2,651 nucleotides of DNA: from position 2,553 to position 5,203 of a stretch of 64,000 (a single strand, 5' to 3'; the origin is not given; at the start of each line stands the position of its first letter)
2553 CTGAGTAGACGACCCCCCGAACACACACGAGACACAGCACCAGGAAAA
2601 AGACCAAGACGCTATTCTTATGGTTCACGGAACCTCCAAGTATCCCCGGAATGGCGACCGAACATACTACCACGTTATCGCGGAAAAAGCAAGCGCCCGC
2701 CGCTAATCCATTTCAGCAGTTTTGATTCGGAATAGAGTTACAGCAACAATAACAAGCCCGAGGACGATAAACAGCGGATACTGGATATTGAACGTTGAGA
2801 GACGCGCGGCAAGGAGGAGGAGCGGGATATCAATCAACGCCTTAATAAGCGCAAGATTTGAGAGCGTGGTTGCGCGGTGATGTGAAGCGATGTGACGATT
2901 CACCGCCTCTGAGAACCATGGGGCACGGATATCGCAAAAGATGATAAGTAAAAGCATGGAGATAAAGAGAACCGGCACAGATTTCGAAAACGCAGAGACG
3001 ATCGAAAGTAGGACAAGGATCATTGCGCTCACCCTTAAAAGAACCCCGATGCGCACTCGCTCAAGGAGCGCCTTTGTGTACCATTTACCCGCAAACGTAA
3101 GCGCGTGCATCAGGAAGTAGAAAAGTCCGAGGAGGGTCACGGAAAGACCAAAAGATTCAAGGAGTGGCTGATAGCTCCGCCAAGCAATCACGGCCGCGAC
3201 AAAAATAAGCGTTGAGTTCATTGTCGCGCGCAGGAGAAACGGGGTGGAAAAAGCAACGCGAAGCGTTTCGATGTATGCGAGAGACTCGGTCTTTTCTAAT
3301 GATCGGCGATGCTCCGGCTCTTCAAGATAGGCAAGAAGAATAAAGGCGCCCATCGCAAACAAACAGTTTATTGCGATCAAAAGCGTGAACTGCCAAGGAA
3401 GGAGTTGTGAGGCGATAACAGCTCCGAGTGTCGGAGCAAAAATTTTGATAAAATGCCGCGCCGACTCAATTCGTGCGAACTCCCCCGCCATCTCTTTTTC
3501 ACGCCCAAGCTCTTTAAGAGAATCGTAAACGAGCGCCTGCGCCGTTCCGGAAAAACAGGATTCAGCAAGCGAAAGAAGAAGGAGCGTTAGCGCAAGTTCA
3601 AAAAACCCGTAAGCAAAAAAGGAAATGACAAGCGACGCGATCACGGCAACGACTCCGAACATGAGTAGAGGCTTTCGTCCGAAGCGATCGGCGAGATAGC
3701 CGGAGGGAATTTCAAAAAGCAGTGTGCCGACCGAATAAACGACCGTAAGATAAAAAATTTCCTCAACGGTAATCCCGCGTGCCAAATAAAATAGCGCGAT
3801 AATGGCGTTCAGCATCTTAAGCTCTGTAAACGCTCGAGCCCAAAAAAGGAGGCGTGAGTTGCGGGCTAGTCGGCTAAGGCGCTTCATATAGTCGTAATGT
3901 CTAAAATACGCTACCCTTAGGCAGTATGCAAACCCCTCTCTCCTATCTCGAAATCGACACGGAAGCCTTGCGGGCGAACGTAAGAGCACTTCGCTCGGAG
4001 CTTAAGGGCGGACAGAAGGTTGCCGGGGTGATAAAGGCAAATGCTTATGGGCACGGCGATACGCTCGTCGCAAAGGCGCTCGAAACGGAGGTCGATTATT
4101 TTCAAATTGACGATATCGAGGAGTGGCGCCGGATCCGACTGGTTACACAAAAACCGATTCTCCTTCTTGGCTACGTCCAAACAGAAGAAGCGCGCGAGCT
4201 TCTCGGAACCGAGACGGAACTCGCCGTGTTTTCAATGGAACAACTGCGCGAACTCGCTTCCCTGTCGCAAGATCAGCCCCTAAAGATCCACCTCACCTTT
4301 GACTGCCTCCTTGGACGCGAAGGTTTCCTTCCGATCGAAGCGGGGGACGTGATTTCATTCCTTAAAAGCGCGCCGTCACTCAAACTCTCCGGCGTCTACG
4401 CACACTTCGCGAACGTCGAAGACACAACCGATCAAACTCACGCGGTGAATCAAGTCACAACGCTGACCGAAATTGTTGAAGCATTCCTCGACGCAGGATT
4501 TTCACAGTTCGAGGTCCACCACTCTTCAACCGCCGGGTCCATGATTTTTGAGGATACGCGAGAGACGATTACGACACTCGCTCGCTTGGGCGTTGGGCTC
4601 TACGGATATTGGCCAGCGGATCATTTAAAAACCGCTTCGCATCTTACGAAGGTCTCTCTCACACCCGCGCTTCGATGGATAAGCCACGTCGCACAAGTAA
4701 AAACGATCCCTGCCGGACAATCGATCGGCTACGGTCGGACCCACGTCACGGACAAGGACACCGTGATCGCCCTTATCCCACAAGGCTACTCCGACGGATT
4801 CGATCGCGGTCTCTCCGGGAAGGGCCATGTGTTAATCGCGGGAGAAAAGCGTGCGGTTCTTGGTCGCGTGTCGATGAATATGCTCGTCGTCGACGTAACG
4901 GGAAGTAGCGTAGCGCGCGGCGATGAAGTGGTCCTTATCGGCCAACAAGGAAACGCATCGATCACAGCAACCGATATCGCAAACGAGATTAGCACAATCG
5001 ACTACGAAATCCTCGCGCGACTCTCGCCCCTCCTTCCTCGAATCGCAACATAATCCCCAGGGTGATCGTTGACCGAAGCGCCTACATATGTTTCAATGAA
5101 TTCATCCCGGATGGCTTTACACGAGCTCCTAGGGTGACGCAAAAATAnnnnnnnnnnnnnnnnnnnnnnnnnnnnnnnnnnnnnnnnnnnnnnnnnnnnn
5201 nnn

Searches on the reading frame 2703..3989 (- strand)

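Call 67: search_protein_families(library=pfam, proteins=[window:2703-3989:-], max_evalue=0.01)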
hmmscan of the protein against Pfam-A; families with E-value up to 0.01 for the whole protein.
window:2703-3989:- (428 aa): 2 families
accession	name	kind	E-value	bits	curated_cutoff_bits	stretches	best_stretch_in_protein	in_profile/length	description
PF07690.21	MFS_1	-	3.7e-27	95.6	33.4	1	56-376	11-332/347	Major Facilitator Superfamily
PF00083.30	Sugar_tr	-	0.00038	19.9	22.3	1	70-124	277-335/452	Sugar (and other) transporter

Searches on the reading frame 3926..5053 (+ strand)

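Call 67: search_protein_families(library=pfam, proteins=[window:3926-5053:+], max_evalue=0.01)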
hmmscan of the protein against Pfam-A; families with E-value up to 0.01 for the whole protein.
window:3926-5053:+ (375 aa): 2 families
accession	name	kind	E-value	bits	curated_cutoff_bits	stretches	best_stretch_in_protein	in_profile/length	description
PF01168.26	Ala_racemase_N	-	1.2e-45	156.4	24.1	1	10-229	1-219/220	Alanine racemase, N-terminal domain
PF00842.27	Ala_racemase_C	-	1.8e-41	141.1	25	1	249-373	2-126/127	Alanine racemase, C-terminal domain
